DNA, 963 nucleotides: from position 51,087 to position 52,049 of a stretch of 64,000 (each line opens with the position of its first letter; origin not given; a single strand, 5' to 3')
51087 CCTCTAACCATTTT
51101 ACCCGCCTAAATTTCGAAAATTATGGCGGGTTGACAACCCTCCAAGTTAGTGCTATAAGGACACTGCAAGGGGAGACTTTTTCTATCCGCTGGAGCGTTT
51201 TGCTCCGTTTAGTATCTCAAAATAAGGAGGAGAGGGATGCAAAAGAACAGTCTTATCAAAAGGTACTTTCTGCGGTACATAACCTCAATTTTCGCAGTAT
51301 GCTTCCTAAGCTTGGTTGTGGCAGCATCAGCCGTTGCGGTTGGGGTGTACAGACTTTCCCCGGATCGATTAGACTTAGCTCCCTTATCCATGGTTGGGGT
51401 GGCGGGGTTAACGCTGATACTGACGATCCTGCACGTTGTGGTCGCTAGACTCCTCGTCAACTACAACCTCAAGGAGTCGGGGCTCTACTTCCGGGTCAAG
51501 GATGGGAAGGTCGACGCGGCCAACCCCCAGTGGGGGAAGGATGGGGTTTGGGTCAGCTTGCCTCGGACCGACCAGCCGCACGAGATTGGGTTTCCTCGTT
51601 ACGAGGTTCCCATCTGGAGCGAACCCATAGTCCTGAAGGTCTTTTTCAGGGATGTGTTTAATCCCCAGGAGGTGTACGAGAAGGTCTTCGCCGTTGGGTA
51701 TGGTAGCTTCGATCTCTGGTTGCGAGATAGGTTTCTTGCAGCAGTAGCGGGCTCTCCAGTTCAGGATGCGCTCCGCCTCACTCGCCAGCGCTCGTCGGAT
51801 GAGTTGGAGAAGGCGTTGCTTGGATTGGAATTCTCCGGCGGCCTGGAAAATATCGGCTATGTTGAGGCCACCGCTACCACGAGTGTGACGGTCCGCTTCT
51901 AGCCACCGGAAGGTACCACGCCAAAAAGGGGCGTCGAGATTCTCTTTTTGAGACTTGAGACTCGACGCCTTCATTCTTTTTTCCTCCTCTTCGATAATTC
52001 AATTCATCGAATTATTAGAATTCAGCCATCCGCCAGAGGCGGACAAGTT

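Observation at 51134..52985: Tandemly duplicated module: promoter + conserved structured leader + membrane-protein gene + conserved terminator, with an apparent anti-SD switch in the leader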

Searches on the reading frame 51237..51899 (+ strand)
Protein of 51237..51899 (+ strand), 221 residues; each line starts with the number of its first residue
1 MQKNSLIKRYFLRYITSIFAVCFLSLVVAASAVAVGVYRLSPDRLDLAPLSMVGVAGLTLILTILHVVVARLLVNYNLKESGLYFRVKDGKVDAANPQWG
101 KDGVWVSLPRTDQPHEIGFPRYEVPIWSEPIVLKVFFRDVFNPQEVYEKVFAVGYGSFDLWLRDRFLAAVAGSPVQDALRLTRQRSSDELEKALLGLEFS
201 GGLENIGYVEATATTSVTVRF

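Call 11: search_protein_families(library=pfam, proteins=[window:51237-51899:+], max_evalue=1)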
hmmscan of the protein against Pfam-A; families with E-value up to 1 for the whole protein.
window:51237-51899:+ (221 aa): 0 families

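Call 12: search_protein_families(library=ncbifam, proteins=[window:51237-51899:+], max_evalue=1)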
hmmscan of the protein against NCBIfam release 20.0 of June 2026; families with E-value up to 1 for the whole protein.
window:51237-51899:+ (221 aa): 1 family
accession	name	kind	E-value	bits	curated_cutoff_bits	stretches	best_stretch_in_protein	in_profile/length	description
NF033218.1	anchor_AmaP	equivalog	0.13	12.1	55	1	11-92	4-87/166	alkaline shock response membrane anchor protein AmaP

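Call 15: find_homologous_proteins(query=window:51237-51899:+)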
Query window:51237-51899:+ (221 aa): 4 proteins with E <= 0.001 among 1215 candidates.
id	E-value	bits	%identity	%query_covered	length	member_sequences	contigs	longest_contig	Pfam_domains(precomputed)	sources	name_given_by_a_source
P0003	5.3e-141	485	100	100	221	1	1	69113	-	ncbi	-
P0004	7.5e-53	197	49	100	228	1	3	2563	-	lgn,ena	-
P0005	1.3e-47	180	48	100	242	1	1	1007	-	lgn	-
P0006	4.4e-43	165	50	92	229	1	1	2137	-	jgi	-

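Call 18: find_encoding_contigs(protein=P0004, flank=10000)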
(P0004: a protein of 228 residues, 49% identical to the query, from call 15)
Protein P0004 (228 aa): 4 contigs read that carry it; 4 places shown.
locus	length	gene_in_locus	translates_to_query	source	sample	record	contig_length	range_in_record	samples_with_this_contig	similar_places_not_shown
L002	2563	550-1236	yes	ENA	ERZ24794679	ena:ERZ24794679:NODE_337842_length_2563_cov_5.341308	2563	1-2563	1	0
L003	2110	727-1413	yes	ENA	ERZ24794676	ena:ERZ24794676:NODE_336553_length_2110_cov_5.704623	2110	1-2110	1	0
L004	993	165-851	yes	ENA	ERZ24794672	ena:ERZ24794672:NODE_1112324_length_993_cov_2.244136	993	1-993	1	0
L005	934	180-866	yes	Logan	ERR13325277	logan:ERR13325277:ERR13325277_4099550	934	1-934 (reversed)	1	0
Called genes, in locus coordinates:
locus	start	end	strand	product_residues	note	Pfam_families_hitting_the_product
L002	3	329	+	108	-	?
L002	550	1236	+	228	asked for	-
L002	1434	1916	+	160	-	-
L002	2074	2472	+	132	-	-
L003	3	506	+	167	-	?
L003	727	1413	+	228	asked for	-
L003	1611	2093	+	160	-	-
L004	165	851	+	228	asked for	-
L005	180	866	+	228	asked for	-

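Call 19: find_encoding_contigs(protein=P0006, flank=10000)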
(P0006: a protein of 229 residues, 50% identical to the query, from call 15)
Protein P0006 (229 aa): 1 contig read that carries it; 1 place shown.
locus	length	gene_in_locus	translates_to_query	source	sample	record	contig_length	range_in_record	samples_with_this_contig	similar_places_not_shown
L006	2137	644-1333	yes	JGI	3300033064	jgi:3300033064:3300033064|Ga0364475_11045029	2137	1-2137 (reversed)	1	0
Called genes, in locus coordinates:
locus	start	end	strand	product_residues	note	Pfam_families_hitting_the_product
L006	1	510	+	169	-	?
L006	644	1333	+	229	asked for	-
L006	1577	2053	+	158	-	-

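Call 20: find_encoding_contigs(protein=P0005, flank=10000)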
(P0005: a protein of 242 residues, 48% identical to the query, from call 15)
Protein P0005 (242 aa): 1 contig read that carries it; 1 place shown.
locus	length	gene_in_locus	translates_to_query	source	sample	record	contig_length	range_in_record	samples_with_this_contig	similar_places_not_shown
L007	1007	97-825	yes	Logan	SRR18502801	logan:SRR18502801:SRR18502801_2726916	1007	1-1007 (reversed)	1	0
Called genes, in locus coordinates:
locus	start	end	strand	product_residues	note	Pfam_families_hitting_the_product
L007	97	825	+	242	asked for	-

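Call 29: find_related_loci(query=A4, collection=genome_contigs, flank=3000)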
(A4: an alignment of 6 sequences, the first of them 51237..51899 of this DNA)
Query A4 (221 aa) in genome_contigs; peptide patterns used: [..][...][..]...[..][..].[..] (x = any residue, [..] = any of these).
30 stretches matched a pattern, but none encodes a relative of the query by tblastn (E <= 1e-3).

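Call 33: search_protein_representatives(alignment_id=A4)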
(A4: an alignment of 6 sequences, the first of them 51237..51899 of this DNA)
Query: 6 sequences, 230 profile positions. Proteins with E-value up to 0.001 (for the whole library): 42; up to 1e-10: 17; up to 1e-30: 7. The best 42 are listed.
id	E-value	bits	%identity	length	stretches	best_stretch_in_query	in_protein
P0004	4.6e-100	350.3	-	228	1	1-229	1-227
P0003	3.0e-98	344.4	-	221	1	1-229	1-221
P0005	1.2e-96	339.1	-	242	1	1-229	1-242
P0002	2.7e-93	328.2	-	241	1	1-230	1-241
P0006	2.4e-86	305.4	-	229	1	4-230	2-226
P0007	6.3e-41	156.8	-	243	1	1-229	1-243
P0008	1.2e-31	126.4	-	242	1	1-229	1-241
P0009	2.3e-28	115.7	-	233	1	1-227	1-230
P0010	1.2e-27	113.4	-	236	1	1-229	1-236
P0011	2.5e-27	112.3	-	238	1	4-226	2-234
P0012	3.3e-24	102.1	-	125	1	106-229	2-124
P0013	9.0e-16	74.5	-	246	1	1-229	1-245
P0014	2.4e-13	66.5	-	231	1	19-224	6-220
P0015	2.7e-12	63.1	-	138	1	5-118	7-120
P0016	5.7e-12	62.1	-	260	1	1-228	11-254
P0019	1.2e-10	57.8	-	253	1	5-223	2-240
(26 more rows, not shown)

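Call 36: find_homologous_proteins(query=A5)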
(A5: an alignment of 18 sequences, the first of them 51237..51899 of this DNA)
Query A5 (18 sequences) (221 aa, profile of the alignment): 6 proteins with E <= 0.001 among 8000 candidates.
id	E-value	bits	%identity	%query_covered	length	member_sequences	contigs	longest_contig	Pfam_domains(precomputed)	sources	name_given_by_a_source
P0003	1.1e-71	259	100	100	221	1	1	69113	-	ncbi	-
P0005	3.7e-70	254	48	100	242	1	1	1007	-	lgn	-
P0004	3.3e-69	251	49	100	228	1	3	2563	-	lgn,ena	-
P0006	5.7e-65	237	50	92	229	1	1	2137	-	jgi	-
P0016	2.0e-62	229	26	99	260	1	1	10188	-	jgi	jgi:hypothetical protein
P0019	2.3e-55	205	42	12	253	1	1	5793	-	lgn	-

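Call 37: find_encoding_contigs(protein=P0016, flank=5000)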
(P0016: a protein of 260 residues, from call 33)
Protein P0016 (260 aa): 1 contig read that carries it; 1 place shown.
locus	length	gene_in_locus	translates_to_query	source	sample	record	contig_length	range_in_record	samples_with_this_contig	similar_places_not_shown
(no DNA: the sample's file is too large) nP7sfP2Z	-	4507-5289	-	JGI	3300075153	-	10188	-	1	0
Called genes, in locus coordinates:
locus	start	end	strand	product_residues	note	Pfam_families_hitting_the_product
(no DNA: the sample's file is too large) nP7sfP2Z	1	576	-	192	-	?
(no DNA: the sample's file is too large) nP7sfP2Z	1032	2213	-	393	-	PF01435:Peptidase_M48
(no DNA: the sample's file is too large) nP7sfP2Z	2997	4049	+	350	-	-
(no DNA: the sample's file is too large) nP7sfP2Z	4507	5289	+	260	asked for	-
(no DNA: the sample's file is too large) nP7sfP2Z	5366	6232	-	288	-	PF01522:Polysacc_deac_1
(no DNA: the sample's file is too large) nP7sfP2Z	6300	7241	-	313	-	PF02729:OTCace_N, PF00185:OTCace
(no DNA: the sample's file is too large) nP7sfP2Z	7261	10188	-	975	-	?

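Call 38: find_encoding_contigs(protein=P0019, flank=5000)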
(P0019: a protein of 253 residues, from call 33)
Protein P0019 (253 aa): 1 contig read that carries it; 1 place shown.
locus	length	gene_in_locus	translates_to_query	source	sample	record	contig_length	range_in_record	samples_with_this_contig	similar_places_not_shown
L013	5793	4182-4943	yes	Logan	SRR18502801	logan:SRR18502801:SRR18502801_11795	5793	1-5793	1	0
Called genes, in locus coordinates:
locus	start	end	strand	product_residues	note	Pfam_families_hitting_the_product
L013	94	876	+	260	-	-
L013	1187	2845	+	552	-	PF13185:GAF_2 (weak), PF13492:GAF_3 (faint), PF00512:HisKA, PF02518:HATPase_c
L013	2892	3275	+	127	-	PF00072:Response_reg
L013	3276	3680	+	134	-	PF00072:Response_reg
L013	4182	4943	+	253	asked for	-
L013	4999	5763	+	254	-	-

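Call 41: find_encoding_contigs(protein=P0007, flank=3000)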
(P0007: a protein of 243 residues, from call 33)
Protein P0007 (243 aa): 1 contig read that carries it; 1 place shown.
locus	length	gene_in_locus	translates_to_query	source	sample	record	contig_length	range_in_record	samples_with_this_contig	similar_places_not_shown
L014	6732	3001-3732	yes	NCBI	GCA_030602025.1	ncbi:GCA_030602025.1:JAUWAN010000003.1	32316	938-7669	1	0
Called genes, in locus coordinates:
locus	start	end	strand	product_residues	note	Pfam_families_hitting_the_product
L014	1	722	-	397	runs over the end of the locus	PF12704:MacB_PCD, PF02687:FtsX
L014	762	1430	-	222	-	PF00005:ABC_tran, PF13304:AAA_21 (faint), PF02463:SMC_N (weak)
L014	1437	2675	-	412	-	PF25917:BSH_RND (weak), PF25973:BSH_CzcB (weak), PF25954:Beta-barrel_RND_2 (weak), PF25990:Beta-barrel_YknX (weak), PF26002:Beta-barrel_AprE (weak), PF25967:RND-MFP_C, PF25975:CzcB_C, PF25989:YknX_C, +1 more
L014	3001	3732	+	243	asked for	-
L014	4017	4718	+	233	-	-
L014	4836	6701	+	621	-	PF01855:POR_N, PF02775:TPP_enzyme_C (weak), PF00037:Fer4 (weak)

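Call 47: find_encoding_contigs(protein=P0008, flank=3000)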
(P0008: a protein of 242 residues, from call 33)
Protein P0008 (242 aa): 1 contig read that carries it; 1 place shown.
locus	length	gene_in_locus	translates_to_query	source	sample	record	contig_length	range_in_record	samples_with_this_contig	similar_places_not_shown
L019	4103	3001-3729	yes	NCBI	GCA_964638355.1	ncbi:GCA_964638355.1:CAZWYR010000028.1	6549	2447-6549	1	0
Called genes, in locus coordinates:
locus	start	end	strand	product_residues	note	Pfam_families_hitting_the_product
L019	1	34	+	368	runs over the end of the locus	PF04055:Radical_SAM (faint), PF12836:HHH_3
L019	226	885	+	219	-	-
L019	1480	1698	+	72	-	-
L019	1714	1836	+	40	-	-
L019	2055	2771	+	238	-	-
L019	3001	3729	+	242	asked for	-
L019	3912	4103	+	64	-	?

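Call 48: find_encoding_contigs(protein=P0010, flank=3000)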
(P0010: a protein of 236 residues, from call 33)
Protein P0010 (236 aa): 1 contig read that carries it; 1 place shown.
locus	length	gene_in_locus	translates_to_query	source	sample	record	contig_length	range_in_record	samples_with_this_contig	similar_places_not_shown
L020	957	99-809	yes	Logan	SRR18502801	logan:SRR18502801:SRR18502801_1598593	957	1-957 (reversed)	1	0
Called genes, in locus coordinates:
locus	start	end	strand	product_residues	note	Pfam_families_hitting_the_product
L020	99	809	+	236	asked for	-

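Call 49: find_encoding_contigs(protein=P0013, flank=3000)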
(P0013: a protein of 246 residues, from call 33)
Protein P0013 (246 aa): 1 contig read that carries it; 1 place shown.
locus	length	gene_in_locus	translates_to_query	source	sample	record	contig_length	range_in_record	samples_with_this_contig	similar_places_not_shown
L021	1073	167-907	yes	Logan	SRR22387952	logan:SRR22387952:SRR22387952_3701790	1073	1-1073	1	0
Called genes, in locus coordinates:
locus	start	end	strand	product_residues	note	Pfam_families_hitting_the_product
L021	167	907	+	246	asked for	-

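Call 63: predict_structure(alignment_id=A5)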
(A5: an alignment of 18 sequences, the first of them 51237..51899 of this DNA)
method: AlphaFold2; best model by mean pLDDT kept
length: 221 residues; sequences in the alignment: 18
mean_pLDDT: 84.3   pTM: 0.72
mean pLDDT of the five models: 84.3, 83.4, 82.7, 81.4, 76.7
residues with pLDDT >= 90: 68; 70-90: 137; 50-70: 11; < 50: 5
segments of 3 or more residues with pLDDT < 50: 1-3
pLDDT, mean of each block of 10 residues (from residue 1): 65 81 85 84 76 86 87 85 91 86 92 91 76 93 95 95 91 86 80 80 89 66 51
secondary structure, 60 per line:
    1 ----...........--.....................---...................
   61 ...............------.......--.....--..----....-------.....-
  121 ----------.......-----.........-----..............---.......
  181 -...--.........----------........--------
elements in order: H5-15 H18-38 H42-73 E82-88 E91-95 E104-107 E115-119 E131-137 H143-151 H158-170 H174-180 H187-195 E206-213

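Call 67: fold_search(model_id=the predicted structure, library=pdb)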
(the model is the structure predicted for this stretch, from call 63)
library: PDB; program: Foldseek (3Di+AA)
matches with E <= 10: 54; with E <= 0.001: 0
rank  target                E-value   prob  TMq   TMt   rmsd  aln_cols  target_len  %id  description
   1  9unl_E                1.1e+00  0.15  0.29  0.27   8.1       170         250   12  Cryo-EM structure of the human prohibitin complex (released 2025-09-10)
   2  9o9z_A                1.3e+00  0.08  0.23  0.22   9.0       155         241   14  The human PHB1/2 complex (closed) (released 2025-10-22)
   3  1lp9_E                1.3e+00  0.04  0.12  0.13  11.3        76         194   17  Xenoreactive complex AHIII 12.2 TCR bound to p1049/HLA-A2.1 (released 2003-11-11)
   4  3e0y_A                2.2e+00  0.01  0.09  0.11  12.9        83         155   16  The crystal structure of a conserved domain from a protein of Geobacter sulfurreducens PCA (released 2008-09-30)
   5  4ndm_A                2.5e+00  0.02  0.09  0.09  10.3        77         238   14  Structure of the AB18.1 TCR (released 2013-12-18)
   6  5lqx_L                2.6e+00  0.18  0.17  0.43   9.1        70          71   16  Structure of F-ATPase from Pichia angusta, state3 (released 2016-11-16)
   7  6eor_B                2.6e+00  0.03  0.10  0.03  14.3        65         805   17  DPP9 - 1G244 (released 2018-02-07)
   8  8wmm_A                2.8e+00  0.01  0.11  0.03  18.5       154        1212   12  Structure of CbCas9-PcrIIC1 complex bound to 28-bp DNA substrate (20-nt complementary) (released 2024-06-05)
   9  8wr4_B                3.0e+00  0.01  0.11  0.03  21.3       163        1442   15  Structure of CbCas9-PcrIIC1 complex bound to 62-bp DNA substrate (non-targeting complex) (released 2024-06-05)
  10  3zo6_E                3.5e+00  0.20  0.18  0.46   5.1        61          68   16  Crystal structure of Bacillus pseudofirmus OF4 mutant ATP synthase c12 ring. (released 2013-05-01)
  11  8zal_A                3.8e+00  0.03  0.16  0.11  25.7       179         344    8  EmrAB-TolC MFS-type tripartite multidrug efflux pump EA (released 2025-04-30)
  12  7ryl_D                3.8e+00  0.02  0.12  0.13  11.3        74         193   14  T cell receptor CO3 (released 2022-05-18)
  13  8iyq_A                3.8e+00  0.01  0.10  0.03  19.4       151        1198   15  Structure of CbCas9 bound to 20-nucleotide complementary DNA substrate (released 2024-06-05)
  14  7osm_eS1              4.0e+00  0.02  0.18  0.19  19.1       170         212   12  Intermediate translocation complex of 80 S.cerevisiae ribosome with eEF2 and ligands (released 2021-12-08)
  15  7onj_A                4.0e+00  0.02  0.18  0.16  25.1       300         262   10  Mechanosensitive channel MscS solubilized with LMNG in open conformation (released 2021-09-01)
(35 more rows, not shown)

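Call 74: list_cluster_members(proteins=[P0003, P0002, P0008])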
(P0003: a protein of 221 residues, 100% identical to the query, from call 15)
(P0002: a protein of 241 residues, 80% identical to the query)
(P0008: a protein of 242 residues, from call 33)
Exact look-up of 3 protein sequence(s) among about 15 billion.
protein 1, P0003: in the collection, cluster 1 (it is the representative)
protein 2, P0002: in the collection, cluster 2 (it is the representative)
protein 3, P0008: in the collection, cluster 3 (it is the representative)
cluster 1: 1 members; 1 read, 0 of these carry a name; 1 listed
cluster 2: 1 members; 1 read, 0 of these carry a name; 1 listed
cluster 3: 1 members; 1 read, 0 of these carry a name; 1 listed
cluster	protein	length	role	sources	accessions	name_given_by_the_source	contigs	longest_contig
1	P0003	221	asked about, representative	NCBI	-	-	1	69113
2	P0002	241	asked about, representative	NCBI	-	-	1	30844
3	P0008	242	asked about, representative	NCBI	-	-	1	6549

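Call 83: find_encoding_contigs(protein=P0003, flank=1000, max_places=2)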
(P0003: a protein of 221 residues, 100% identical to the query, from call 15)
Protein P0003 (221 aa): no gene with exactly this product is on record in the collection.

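Call 88: search_protein_families(library=padloc, alignment_id=A5, max_evalue=0.01)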
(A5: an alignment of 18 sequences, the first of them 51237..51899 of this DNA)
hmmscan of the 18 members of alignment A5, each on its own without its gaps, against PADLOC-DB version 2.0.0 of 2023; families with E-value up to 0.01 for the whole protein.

A. member 1, window:51237-51899:+ (221 aa): 0 families

B. families by the number of members that match (of 18 scanned): 0 families

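Call 89: search_protein_families(library=phrogs, alignment_id=A5, max_evalue=0.01)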
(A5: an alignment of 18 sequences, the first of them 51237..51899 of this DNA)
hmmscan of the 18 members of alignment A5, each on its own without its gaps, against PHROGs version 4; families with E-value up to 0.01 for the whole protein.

A. member 1, window:51237-51899:+ (221 aa): 0 families

B. families by the number of members that match (of 18 scanned): 0 families

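Call 90: fold_search(model_id=the predicted structure, library=viral)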
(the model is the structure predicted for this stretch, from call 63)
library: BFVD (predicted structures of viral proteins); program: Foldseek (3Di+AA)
matches with E <= 10: 95; with E <= 0.001: 0
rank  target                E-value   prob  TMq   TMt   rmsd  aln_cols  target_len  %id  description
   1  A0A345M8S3            2.1e-01  0.41  0.33  0.27  10.5       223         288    8  Band-7-like membrane protein [Streptomyces phage StarPlatinum]
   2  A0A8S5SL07            2.5e-01  0.10  0.11  0.13  16.4        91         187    9  Uncharacterized protein [Siphoviridae sp. ct3ka12]
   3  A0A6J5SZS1            4.6e-01  0.06  0.10  0.12  13.3        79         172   14  Uncharacterized protein [uncultured Caudovirales phage]
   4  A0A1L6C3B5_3          1.1e+00  0.08  0.18  0.06  16.2       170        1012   11  (no name in the UniProt tables at hand)
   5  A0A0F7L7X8            1.1e+00  0.02  0.09  0.05  11.8        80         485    8  Uncharacterized protein [uncultured marine virus]
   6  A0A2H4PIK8            1.4e+00  0.25  0.19  0.44  10.0        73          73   15  Uncharacterized protein [Streptomyces phage WRightOn]
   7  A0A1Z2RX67            1.7e+00  0.06  0.15  0.16  13.6       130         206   18  GP5 [Olivier's shrew virus 1]
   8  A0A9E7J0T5            1.9e+00  0.18  0.15  0.39   7.8        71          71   13  (no name in the UniProt tables at hand)
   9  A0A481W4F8            2.2e+00  0.05  0.13  0.19  15.6       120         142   16  Uncharacterized protein [Pseudomonas phage Psa21]
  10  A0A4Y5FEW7            2.3e+00  0.03  0.14  0.18  15.7       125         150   12  Uncharacterized protein [Lactobacillus phage 3-521]
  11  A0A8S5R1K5            2.4e+00  0.03  0.14  0.14  32.7       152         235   10  Uncharacterized protein [Podoviridae sp. ctyhE26]
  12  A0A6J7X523            2.8e+00  0.01  0.09  0.10  13.1        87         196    8  Major tail protein [uncultured Caudovirales phage]
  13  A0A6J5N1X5            2.8e+00  0.01  0.10  0.11  12.9        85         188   14  Uncharacterized protein [uncultured Caudovirales phage]
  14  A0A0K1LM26            2.9e+00  0.15  0.15  0.35   6.4        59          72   20  Uncharacterized protein [Caulobacter phage Sansa]
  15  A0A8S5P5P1            2.9e+00  0.02  0.14  0.09  28.3       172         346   12  Outer capsid protein sigma-1 attachment protein [Podoviridae sp. ctQZJ2]
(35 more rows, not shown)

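Call 91: search_solved_structures(query=A5, max_evalue=1)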
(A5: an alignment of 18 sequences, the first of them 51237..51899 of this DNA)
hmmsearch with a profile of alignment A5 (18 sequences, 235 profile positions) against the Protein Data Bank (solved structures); distinct sequences matched with E-value up to 1: 7.
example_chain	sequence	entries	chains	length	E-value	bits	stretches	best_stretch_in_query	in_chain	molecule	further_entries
9s41_I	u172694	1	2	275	0.18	14.3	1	25-105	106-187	Voltage-dependent calcium channel gamma-7 subunit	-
3q7w_A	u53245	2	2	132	0.27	13.7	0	80-99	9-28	de novo designed beta-trefoil architecture with symmetric primary structure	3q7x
4qkr_A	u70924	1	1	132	0.49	12.9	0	80-99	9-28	DE NOVO PROTEIN 6XTYR/PV2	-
6pem_6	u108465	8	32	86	0.82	12.1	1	19-91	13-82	Surface presentation of antigens protein SpaQ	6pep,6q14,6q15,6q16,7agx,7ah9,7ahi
3klt_A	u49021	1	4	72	0.87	12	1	154-208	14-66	Vimentin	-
4f34_A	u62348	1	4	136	0.89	12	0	79-99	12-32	de novo protein Symfoil-4V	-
3trt_A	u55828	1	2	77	0.92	12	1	154-210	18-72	Vimentin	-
